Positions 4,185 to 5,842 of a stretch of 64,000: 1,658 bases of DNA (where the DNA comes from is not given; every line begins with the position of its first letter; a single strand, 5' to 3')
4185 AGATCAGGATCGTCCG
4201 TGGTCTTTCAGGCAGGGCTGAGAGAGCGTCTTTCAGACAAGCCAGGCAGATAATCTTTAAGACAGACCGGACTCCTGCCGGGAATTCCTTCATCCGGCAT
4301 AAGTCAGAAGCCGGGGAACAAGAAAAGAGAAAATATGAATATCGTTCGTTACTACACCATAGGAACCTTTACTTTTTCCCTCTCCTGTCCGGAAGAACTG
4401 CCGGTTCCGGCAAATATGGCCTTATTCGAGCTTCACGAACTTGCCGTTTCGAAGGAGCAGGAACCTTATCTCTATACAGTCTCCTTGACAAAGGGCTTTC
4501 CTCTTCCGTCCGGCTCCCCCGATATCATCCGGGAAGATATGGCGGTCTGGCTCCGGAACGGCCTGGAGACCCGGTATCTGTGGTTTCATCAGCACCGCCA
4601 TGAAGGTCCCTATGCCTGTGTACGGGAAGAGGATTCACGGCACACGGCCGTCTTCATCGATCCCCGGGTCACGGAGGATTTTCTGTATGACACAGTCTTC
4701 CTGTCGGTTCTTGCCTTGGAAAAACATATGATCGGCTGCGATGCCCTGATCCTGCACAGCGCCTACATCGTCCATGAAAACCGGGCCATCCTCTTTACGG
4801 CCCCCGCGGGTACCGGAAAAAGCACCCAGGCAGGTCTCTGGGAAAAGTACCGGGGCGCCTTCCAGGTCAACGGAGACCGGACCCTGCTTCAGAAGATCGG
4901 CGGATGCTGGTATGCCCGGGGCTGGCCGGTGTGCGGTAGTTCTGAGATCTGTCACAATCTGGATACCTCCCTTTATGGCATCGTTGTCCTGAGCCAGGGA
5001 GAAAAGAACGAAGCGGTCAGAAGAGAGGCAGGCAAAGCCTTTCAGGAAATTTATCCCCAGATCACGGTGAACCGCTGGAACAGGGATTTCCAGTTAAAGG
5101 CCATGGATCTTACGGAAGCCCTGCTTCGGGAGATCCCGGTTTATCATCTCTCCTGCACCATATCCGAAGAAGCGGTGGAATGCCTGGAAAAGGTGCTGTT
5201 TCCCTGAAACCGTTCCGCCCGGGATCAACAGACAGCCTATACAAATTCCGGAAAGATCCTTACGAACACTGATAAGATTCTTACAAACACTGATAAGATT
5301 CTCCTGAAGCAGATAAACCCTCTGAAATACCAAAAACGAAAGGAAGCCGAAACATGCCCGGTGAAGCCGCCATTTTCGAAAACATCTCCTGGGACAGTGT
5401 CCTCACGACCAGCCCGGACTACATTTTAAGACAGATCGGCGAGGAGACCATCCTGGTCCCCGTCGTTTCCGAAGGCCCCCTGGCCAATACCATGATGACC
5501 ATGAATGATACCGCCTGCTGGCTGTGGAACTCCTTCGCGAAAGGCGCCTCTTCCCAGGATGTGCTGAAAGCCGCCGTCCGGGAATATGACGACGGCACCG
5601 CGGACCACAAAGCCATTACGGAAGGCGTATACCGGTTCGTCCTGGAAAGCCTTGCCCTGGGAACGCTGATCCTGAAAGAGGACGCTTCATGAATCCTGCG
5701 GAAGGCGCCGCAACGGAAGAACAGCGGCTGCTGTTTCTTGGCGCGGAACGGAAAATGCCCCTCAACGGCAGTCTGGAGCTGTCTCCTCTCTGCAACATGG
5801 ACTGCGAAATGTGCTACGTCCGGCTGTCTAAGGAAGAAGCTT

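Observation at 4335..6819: HPr-kinase-like + PqqD + radical SAM/SPASM cassette with no annotated precursor, protease or exporter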

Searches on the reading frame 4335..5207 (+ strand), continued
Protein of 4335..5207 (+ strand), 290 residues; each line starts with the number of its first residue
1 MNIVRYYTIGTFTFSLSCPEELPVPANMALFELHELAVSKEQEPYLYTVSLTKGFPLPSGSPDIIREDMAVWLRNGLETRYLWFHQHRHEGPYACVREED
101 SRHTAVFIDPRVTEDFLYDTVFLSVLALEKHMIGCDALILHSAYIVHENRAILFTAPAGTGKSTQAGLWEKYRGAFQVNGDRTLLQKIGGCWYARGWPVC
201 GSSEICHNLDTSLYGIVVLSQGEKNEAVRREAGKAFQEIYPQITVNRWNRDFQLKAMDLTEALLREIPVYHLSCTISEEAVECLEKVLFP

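Call 62: find_encoding_contigs(protein=P0366, flank=5000, max_places=2)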
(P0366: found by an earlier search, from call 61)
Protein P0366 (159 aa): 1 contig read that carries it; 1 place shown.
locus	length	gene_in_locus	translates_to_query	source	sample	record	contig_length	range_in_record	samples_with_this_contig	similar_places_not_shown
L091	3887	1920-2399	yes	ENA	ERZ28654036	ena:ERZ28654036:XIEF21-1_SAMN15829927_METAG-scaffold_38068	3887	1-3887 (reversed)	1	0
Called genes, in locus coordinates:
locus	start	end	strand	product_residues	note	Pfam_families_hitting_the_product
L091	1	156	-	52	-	?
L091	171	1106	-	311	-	PF00753:Lactamase_B (weak)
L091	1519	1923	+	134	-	-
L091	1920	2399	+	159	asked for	PF27840:ScmC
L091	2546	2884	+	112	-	-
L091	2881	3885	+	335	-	?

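Call 80: find_related_loci(query=window:4335-5207:+, collection=metagenome_contigs, flank=10000)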
Query window:4335-5207:+ (290 aa) in metagenome_contigs; peptide patterns used: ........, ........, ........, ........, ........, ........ (x = any residue, [..] = any of these).
168 stretches matched a pattern; 93 encode a relative of the query (tblastn E <= 1e-3); the best 80 are kept; 80 distinct loci.
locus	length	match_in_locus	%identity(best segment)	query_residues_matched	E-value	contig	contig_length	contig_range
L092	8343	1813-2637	47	7-288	3e-81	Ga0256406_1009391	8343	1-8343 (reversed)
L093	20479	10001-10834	48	3-285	5e-80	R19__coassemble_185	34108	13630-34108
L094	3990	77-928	45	1-290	2e-78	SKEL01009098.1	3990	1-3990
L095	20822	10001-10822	46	7-288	5e-75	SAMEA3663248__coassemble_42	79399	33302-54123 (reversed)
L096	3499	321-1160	45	5-290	2e-74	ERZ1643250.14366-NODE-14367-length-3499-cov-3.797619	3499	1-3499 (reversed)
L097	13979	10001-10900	42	5-288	9e-74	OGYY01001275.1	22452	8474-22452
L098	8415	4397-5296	43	5-288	2e-73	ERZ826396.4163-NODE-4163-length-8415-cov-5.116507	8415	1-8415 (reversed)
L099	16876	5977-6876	42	5-288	1e-72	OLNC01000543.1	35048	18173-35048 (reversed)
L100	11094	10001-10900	42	5-288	7e-72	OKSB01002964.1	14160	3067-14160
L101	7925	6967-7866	42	5-288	3e-72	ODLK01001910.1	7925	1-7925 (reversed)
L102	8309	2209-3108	42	5-288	3e-72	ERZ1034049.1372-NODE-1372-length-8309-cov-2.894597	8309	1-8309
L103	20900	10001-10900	42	5-288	1e-71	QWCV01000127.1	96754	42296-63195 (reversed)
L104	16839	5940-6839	42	5-288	1e-71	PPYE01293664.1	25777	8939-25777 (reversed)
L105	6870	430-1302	43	2-288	8e-71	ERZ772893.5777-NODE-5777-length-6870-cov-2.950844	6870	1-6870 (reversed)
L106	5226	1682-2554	43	2-288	8e-71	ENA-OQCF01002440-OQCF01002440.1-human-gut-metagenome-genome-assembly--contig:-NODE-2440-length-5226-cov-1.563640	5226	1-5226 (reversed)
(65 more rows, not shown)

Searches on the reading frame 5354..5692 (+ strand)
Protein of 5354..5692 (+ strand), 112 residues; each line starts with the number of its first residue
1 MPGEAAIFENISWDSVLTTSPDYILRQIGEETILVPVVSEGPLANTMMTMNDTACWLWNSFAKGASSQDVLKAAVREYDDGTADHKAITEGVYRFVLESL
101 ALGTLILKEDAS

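Call 3: search_protein_families(library=ncbifam, proteins=[window:5354-5692:+], max_evalue=0.01)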
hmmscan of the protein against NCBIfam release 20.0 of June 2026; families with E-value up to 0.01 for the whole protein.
window:5354-5692:+ (112 aa): 0 families

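Call 4: search_protein_families(library=pfam, proteins=[window:5354-5692:+], max_evalue=0.01)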
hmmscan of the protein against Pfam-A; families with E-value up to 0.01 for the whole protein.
window:5354-5692:+ (112 aa): 1 family
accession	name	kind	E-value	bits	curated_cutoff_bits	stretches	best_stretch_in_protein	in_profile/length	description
PF05402.18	PqqD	-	2.4e-05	25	23.4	1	31-81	1-46/67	Coenzyme PQQ synthesis protein D (PqqD)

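Call 61: list_cluster_members(proteins=[P0121, P0001, window:5354-5692:+])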
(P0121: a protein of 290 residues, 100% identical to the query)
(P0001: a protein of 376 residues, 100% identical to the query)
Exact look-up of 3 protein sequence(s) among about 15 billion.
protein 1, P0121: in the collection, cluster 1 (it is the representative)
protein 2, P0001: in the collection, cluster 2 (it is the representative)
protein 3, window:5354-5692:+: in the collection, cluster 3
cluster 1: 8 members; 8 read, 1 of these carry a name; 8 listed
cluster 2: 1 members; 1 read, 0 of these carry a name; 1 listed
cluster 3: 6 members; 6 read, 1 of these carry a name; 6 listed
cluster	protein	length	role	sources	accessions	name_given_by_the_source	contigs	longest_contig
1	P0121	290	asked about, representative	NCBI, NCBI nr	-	-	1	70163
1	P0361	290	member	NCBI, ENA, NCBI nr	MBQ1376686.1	MAG: hypothetical protein IIY77_01830 [Lachnospiraceae bacterium] | hypothetical protein [Lachnospiraceae bacterium]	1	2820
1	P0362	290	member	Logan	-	-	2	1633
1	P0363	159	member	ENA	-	-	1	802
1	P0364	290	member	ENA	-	-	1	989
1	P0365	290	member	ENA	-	-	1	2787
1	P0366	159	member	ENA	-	-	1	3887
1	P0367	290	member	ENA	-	-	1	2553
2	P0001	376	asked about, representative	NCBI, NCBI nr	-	-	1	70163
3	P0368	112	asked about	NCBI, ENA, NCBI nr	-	-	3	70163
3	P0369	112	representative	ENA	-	-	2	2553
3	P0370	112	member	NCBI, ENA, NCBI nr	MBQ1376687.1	MAG: hypothetical protein IIY77_01835 [Lachnospiraceae bacterium] | hypothetical protein [Lachnospiraceae bacterium]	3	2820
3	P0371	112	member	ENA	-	-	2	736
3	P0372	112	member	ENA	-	-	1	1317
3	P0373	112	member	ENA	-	-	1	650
